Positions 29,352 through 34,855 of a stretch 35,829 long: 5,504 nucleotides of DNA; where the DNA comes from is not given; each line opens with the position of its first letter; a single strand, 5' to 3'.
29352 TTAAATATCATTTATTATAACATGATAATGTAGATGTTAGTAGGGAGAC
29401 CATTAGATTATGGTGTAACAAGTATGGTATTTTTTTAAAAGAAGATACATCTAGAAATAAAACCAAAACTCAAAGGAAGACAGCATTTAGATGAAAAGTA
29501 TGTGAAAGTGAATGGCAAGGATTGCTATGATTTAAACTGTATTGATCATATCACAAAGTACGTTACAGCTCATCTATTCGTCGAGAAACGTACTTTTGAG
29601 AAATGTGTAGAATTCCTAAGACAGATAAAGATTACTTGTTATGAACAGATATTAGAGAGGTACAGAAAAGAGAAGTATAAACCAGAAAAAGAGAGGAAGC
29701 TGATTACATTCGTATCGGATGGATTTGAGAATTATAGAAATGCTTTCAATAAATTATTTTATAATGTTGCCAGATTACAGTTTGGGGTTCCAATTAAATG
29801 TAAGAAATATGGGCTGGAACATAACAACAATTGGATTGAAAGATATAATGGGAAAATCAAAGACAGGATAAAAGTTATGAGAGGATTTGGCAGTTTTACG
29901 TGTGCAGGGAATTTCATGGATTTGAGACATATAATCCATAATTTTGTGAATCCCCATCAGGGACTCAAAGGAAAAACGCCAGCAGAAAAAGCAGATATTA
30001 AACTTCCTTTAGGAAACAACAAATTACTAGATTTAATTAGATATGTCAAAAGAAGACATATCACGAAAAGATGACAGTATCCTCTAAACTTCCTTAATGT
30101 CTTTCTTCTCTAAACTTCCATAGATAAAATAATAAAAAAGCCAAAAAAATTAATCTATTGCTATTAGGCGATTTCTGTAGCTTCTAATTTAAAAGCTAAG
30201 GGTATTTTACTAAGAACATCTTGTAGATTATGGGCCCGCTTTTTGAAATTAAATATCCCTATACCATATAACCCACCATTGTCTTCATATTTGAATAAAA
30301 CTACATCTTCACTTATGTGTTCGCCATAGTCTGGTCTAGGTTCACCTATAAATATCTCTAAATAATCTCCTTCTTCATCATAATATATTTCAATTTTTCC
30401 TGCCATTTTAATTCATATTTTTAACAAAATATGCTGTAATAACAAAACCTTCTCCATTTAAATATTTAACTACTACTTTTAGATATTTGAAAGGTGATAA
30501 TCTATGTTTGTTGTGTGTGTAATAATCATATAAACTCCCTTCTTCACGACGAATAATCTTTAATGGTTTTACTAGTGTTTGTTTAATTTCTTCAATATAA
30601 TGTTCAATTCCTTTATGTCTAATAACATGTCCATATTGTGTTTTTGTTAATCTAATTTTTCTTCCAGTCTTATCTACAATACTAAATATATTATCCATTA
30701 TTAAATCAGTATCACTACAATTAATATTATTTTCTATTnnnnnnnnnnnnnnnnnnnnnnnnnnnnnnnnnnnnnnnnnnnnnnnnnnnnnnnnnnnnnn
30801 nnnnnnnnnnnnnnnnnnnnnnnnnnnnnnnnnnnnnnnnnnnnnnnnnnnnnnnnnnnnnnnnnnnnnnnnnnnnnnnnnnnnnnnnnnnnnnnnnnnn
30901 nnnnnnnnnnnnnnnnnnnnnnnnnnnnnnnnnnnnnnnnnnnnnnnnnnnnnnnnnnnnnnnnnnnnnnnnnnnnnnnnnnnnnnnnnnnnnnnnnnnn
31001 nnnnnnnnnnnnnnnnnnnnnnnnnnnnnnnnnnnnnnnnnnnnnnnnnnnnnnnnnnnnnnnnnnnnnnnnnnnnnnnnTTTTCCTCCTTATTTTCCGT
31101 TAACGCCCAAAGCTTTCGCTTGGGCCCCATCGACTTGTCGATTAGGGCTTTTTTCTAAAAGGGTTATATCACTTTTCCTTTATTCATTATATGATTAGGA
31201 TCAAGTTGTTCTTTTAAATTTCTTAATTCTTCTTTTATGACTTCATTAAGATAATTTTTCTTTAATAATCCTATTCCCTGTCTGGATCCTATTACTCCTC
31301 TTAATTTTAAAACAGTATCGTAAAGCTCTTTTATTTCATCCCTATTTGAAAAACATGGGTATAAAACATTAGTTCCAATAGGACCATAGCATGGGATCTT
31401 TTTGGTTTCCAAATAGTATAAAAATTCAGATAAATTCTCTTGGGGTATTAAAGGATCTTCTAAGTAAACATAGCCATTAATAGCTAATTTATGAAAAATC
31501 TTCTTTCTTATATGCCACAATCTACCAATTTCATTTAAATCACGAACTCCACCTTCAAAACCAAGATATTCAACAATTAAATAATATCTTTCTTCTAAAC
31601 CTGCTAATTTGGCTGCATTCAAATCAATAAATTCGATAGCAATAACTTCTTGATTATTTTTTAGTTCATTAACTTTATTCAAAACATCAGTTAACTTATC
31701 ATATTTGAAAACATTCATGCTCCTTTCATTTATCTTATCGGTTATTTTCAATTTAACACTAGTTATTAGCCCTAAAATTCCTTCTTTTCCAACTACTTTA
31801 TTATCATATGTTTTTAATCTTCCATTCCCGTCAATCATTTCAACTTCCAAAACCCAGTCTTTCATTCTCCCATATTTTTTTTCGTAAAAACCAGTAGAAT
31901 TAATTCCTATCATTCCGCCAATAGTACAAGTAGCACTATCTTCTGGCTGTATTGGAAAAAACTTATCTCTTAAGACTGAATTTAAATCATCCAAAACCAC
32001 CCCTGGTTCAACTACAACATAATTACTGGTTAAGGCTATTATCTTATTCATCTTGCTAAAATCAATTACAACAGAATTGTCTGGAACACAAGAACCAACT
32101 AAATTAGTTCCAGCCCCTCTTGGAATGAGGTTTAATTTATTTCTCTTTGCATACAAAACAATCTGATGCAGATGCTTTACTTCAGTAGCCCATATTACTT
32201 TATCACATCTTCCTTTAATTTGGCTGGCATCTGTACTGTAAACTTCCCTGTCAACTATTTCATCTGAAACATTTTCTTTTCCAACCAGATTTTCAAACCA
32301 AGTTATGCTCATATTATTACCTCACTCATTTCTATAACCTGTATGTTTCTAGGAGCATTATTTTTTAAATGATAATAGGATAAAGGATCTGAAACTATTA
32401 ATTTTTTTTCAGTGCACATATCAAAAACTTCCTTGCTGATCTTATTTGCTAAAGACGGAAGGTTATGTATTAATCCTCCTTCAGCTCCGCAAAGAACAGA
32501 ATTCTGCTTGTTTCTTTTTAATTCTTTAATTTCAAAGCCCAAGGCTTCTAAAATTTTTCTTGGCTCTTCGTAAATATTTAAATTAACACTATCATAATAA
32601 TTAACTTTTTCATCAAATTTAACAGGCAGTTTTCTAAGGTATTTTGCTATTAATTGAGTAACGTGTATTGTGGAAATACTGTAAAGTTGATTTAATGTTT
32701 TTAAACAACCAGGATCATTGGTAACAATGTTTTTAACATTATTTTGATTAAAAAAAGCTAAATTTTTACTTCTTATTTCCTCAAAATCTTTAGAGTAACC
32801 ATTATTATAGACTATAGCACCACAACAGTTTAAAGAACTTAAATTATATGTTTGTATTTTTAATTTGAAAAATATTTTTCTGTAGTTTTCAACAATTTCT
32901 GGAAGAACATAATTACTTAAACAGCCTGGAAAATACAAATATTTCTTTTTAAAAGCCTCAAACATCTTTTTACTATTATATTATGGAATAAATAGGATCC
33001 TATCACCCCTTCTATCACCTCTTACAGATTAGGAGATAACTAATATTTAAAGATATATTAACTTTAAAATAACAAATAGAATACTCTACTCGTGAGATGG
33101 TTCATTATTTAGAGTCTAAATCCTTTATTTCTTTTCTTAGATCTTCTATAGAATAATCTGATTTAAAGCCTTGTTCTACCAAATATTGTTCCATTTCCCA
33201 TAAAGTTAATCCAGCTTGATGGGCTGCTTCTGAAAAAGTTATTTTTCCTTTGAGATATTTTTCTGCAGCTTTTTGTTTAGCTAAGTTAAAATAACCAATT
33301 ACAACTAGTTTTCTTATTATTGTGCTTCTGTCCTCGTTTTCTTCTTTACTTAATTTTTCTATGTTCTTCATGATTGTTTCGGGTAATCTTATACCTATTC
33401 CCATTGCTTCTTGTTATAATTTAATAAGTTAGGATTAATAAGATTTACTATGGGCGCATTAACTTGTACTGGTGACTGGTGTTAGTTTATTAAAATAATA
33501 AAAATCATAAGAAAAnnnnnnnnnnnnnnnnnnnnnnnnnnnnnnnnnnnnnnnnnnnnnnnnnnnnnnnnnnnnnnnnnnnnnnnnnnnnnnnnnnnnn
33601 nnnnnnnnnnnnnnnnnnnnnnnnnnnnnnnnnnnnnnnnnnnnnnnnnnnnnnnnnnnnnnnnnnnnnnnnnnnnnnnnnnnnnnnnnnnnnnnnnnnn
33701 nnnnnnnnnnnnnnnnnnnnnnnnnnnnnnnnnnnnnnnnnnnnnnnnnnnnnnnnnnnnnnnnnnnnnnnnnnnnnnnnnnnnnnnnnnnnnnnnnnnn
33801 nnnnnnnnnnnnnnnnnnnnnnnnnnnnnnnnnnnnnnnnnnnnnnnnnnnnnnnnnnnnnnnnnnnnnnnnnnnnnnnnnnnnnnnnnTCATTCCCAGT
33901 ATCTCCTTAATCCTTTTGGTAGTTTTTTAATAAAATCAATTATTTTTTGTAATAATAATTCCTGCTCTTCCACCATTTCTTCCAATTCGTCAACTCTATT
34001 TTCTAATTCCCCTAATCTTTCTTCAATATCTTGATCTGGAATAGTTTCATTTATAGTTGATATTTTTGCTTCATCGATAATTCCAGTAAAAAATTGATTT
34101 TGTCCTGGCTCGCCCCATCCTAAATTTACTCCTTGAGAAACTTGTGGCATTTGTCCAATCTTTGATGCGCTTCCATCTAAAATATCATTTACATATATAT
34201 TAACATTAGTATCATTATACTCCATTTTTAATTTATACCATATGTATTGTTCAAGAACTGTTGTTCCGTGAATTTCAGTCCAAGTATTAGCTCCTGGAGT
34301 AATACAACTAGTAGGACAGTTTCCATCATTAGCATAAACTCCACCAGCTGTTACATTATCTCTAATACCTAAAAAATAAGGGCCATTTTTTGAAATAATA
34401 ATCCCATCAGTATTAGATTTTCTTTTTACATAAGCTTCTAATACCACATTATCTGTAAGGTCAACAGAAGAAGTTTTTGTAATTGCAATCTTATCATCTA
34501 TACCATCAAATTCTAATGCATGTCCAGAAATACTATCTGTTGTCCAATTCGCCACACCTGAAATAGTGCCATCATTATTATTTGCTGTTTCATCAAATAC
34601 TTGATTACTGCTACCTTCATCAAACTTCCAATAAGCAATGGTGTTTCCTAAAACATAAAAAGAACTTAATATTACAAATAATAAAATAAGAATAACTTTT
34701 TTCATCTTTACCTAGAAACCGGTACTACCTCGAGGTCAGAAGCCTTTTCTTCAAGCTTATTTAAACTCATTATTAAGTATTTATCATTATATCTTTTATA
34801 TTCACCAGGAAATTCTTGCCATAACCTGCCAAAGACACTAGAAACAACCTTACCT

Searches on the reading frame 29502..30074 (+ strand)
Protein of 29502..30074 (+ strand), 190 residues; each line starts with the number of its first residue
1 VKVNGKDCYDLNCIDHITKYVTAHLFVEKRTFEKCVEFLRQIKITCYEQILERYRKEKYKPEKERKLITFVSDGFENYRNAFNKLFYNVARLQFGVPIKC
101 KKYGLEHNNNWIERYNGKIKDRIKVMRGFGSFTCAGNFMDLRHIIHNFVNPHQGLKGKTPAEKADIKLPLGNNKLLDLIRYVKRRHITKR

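Call 45: search_protein_families(library=pfam, proteins=[window:29502-30074:+], max_evalue=0.001)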
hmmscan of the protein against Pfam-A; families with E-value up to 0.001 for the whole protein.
window:29502-30074:+ (190 aa): 2 families
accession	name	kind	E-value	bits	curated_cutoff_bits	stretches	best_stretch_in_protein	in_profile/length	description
PF13610.12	DDE_Tnp_IS240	-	2.1e-08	34.9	27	1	1-147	11-134/139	DDE domain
PF13683.12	rve_3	-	7e-05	22.9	26.5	1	104-160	11-67/67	Integrase core domain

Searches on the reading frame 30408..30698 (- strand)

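Call 45: search_protein_families(library=pfam, proteins=[window:30408-30698:-], max_evalue=0.001)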
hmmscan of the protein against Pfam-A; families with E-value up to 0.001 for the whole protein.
window:30408-30698:- (96 aa): 1 family
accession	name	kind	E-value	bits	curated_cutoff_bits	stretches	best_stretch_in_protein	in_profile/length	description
PF18810.6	PBECR2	-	0.0001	22.9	27.1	1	8-87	18-98/120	phage-Barnase-EndoU-ColicinE5/D-RelE like nuclease2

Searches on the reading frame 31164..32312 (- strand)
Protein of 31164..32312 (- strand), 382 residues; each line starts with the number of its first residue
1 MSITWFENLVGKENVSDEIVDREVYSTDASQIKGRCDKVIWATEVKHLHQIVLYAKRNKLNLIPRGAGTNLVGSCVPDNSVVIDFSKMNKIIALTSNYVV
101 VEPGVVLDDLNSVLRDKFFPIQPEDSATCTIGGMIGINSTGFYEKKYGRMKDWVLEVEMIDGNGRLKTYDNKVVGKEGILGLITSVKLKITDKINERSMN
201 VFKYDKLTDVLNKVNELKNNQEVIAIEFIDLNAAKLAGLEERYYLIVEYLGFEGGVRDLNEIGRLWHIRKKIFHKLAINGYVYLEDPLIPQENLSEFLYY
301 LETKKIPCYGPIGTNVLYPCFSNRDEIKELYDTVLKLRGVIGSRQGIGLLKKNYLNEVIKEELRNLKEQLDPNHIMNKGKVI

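Call 46: search_protein_families(library=pfam, proteins=[window:31164-32312:-], max_evalue=0.001)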
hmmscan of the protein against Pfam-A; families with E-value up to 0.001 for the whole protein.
window:31164-32312:- (382 aa): 2 families
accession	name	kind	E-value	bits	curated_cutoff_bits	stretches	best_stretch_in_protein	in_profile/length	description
PF01565.28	FAD_binding_4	-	1.2e-31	109.6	26.4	1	38-168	3-137/139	FAD binding domain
PF02913.24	FAD-oxidase_C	-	2.6e-12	47.4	21.2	1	257-381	99-248/248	FAD linked oxidases, C-terminal domain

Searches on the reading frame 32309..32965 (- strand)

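Call 46: search_protein_families(library=pfam, proteins=[window:32309-32965:-], max_evalue=0.001)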
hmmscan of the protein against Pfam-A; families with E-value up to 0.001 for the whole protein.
window:32309-32965:- (218 aa): 1 family
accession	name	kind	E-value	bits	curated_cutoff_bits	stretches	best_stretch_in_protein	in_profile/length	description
PF02754.22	CCG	-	9.7e-17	61.3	20.6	1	9-91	1-84/85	Cysteine-rich domain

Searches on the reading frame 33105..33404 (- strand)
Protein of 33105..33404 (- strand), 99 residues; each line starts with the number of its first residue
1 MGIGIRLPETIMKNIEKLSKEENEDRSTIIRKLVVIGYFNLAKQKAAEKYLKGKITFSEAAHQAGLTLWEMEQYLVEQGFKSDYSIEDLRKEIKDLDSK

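Call 46: search_protein_families(library=pfam, proteins=[window:33105-33404:-], max_evalue=0.001)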
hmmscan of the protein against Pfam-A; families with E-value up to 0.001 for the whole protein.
window:33105-33404:- (99 aa): 1 family
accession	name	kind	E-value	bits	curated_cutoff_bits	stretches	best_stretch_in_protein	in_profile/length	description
PF03683.19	UPF0175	-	8.3e-09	35.5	27.9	1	45-94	24-74/75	Uncharacterised protein family (UPF0175)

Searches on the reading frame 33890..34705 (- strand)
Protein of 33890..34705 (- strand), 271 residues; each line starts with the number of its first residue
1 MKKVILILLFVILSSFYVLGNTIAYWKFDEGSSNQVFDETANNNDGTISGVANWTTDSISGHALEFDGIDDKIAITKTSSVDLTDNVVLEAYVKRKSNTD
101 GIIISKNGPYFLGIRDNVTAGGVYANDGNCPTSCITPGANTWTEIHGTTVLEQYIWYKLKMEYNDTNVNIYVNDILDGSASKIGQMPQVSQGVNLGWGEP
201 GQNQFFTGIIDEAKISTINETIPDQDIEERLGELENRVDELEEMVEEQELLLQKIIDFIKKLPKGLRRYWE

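Call 46: search_protein_families(library=pfam, proteins=[window:33890-34705:-], max_evalue=0.001)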
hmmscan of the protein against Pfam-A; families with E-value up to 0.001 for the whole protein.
window:33890-34705:- (271 aa): 1 family
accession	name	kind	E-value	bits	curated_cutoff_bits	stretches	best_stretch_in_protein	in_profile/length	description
PF13385.13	Laminin_G_3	-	6.6e-10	39.8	27.6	1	68-216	2-141/151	Concanavalin A-like lectin/glucanases superfamily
